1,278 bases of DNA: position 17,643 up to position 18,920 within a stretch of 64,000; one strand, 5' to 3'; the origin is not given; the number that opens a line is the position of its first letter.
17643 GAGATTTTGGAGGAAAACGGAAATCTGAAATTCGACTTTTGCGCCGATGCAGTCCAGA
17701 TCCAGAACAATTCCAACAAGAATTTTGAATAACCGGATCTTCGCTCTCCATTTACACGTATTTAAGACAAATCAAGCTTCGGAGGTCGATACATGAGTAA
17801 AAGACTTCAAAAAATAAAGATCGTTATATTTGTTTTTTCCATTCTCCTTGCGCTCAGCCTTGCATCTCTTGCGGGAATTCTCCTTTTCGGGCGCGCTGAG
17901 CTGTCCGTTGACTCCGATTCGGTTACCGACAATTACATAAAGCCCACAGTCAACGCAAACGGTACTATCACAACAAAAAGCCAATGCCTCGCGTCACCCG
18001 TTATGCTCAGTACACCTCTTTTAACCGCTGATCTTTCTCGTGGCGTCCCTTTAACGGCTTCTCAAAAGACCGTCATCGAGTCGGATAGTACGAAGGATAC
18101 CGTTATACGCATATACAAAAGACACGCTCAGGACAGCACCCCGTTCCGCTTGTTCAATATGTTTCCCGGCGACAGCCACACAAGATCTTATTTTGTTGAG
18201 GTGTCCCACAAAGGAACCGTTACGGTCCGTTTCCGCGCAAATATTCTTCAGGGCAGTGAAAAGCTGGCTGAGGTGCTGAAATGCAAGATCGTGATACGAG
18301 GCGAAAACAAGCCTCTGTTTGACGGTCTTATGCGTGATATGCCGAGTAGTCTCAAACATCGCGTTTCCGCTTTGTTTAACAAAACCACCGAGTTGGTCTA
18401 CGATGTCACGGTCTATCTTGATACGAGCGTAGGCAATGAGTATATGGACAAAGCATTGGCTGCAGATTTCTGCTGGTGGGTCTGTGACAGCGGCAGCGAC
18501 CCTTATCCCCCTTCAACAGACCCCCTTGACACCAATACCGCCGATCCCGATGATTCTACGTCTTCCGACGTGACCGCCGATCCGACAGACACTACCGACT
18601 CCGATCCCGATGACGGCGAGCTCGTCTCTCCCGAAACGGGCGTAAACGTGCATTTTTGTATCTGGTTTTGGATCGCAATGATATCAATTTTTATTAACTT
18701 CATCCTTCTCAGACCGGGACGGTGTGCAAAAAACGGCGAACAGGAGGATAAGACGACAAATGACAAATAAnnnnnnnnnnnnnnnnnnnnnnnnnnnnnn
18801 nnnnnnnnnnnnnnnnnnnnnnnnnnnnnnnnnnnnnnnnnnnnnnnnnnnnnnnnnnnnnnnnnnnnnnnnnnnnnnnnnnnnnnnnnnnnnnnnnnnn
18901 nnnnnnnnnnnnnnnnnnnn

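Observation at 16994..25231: SipW signal-peptidase cluster encoding five TasA/camelysin-like proteins plus a LysM protein: candidate surface fibre/adhesin apparatus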

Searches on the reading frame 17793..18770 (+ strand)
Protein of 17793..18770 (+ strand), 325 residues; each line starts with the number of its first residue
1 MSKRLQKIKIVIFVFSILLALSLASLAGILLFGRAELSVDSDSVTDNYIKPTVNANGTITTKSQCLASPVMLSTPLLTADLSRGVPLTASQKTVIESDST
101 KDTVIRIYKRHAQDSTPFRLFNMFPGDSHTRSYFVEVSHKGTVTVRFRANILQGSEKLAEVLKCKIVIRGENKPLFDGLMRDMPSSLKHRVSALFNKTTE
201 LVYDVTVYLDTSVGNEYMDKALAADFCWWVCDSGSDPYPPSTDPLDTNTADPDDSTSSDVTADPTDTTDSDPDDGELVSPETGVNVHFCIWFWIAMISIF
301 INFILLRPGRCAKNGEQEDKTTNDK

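Call 3: search_protein_families(library=pfam, proteins=[window:17793-18770:+], max_evalue=0.1)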
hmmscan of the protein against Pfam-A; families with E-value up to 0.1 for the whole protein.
window:17793-18770:+ (325 aa): 0 families

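Call 4: search_protein_families(library=ncbifam, proteins=[window:17793-18770:+], max_evalue=0.1)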
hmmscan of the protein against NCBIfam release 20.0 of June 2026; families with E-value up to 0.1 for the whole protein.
window:17793-18770:+ (325 aa): 0 families

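Call 25: find_homologous_proteins(query=window:17793-18770:+, max_evalue=0.001)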
Query window:17793-18770:+ (325 aa): 347 proteins with E <= 0.001 among 4252 candidates; the best 120 are listed.
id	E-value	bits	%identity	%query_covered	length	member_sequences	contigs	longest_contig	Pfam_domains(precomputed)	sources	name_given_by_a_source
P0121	3.4e-215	731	100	100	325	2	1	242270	-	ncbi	-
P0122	3.5e-145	501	67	100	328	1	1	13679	-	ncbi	-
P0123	2.8e-126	439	61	98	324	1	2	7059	-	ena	-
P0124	3.3e-117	409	59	100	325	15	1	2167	-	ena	-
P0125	4.2e-113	396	52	100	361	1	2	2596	-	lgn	-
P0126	8.5e-113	395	52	100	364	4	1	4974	-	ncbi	-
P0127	1.2e-112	394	59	64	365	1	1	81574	-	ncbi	-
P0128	9.2e-111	388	55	98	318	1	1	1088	-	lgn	-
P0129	2.0e-109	384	57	99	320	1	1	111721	-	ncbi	-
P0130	2.1e-106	374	53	98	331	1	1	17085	-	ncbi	-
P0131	7.4e-105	369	57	17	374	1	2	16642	-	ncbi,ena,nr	ncbi:MAG: hypothetical protein J6B48_02200 [Clostridia bacterium]|nr:hypothetical protein [Clostridi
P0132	1.2e-96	342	53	100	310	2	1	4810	-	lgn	-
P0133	1.2e-94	335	50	100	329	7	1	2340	-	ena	-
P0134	4.4e-94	333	50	93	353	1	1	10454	-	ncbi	-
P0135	1.0e-88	316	53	89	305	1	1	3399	-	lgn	-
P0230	2.0e-46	177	38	63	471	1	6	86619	PF12389.14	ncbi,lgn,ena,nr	ncbi:MAG: hypothetical protein IKW59_02575 [Clostridia bacterium]|nr:hypothetical protein [Clostridi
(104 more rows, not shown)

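Call 57: predict_structure(alignment_id=A2)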
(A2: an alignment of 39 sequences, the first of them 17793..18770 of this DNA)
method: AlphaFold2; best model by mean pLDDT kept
length: 325 residues; sequences in the alignment: 39
mean_pLDDT: 69.9   pTM: 0.53
mean pLDDT of the five models: 69.9, 68.9, 66.5, 66.2, 65.2
residues with pLDDT >= 90: 56; 70-90: 129; 50-70: 69; < 50: 71
segments of 3 or more residues with pLDDT < 50: 36-54, 57-61, 63-74, 76-80, 82-99, 245-247
pLDDT, mean of each block of 10 residues (from residue 1): 75 86 82 51 41 45 40 41 39 38 77 82 87 90 90 84 93 94 92 88 92 79 85 59 51 54 52 75 66 88 73 56 55
secondary structure, 60 per line:
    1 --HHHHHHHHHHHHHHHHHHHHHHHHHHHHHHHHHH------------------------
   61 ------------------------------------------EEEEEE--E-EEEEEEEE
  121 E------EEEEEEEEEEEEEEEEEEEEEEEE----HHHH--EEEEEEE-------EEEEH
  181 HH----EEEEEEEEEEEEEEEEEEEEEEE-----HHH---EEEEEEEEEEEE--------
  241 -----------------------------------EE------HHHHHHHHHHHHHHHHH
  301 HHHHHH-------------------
elements in order: H3-36 E103-108 E113-121 E128-151 H156-159 E162-168 E176-179 E187-209 E221-232 H284-306

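Call 61: fold_search(model_id=the predicted structure, library=pdb)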
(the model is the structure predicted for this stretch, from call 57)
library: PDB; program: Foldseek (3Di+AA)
matches with E <= 10: 1573; with E <= 0.001: 13
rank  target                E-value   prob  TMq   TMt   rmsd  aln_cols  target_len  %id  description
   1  4dzg                  1.9e-05  1.00  0.23  0.51   5.7       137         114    6  Crystal structure of Aeromonas hydrophila PliG, a periplasmic lysozyme inhibitor of g-type lysozyme (released 2012-06-13)
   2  4dy5_A                1.3e-04  1.00  0.24  0.56   5.2       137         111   10  Crystal structure of Salmonella Typhimurium PliG, a periplasmic lysozyme inhibitor of g-type lysozyme (released 2012-06-13)
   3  5sv5                  1.4e-04  1.00  0.20  0.44   6.0       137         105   13  1.0 Angstrom Crystal Structure of pre-Peptidase C-terminal Domain of Collagenase from Bacillus anthracis. (released 2016-08-17)
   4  1nqj_A                1.5e-04  1.00  0.19  0.44   6.0       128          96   11  CRYSTAL STRUCTURE OF CLOSTRIDIUM HISTOLYTICUM COLG COLLAGENASE COLLAGEN-BINDING DOMAIN 3B AT 1.0 ANGSTROM RESOLUTION I (released 2003-04-15)
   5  9wcb_F                1.6e-04  0.99  0.16  0.28  20.3       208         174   13  Open state of A8 gpJ 713 central tail fiber with OmpC G17 from E. coli EDL933 (released 2026-01-28)
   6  2o8o_A                2.8e-04  1.00  0.20  0.42   6.6       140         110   14  Crystal structure of Clostridium histolyticum colg collagenase collagen-binding domain 3B at 1.35 Angstrom resolution  (released 2007-12-11)
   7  5iku                  2.8e-04  1.00  0.20  0.25   8.8       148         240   11  Crystal structure of the Hathewaya histolytica ColG tandem collagen-binding domain s3as3b in the presence of calcium at  (released 2017-03-15)
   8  4dxz                  3.0e-04  1.00  0.24  0.55   5.6       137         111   11  crystal structure of a PliG-Ec mutant, a periplasmic lysozyme inhibitor of g-type lysozyme from Escherichia coli (released 2012-06-20)
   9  4dy5_C                4.0e-04  1.00  0.21  0.50   5.9       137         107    9  Crystal structure of Salmonella Typhimurium PliG, a periplasmic lysozyme inhibitor of g-type lysozyme (released 2012-06-13)
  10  8xcj_F                5.0e-04  0.89  0.14  0.11  18.8       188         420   14  Open State of central tail fiber of bacteriophage lambda upon binding to LamB (gpJ713-LamB complex) (released 2024-05-01)
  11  9en2_A                5.6e-04  1.00  0.22  0.27   6.7       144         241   12  Crystal structure of the metalloproteinase enhancer PCPE-1 complexed with nanobodies VHH-H4 and VHH-I5 (released 2024-07-03)
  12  6ov3_B                7.5e-04  0.98  0.19  0.36   7.6       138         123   11  Crystal structure of human claudin-9 in complex with Clostridium perfringens entertoxin C-terminal domain in open form (released 2019-09-04)
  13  4dy5_B                8.4e-04  1.00  0.20  0.47   6.5       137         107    8  Crystal structure of Salmonella Typhimurium PliG, a periplasmic lysozyme inhibitor of g-type lysozyme (released 2012-06-13)
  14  4jdo_B                1.5e-03  0.96  0.18  0.24   9.0       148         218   14  Secreted chlamydial protein pgp3, coiled-coil deletion (released 2013-06-05)
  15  4dy3_A                1.6e-03  1.00  0.22  0.48   6.0       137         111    9  crystal structure of Escherichia coli PliG, a periplasmic lysozyme inhibitor of g-type lysozyme (released 2012-06-13)
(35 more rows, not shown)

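Call 80: find_encoding_contigs(protein=P0121, flank=2000, max_places=3)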
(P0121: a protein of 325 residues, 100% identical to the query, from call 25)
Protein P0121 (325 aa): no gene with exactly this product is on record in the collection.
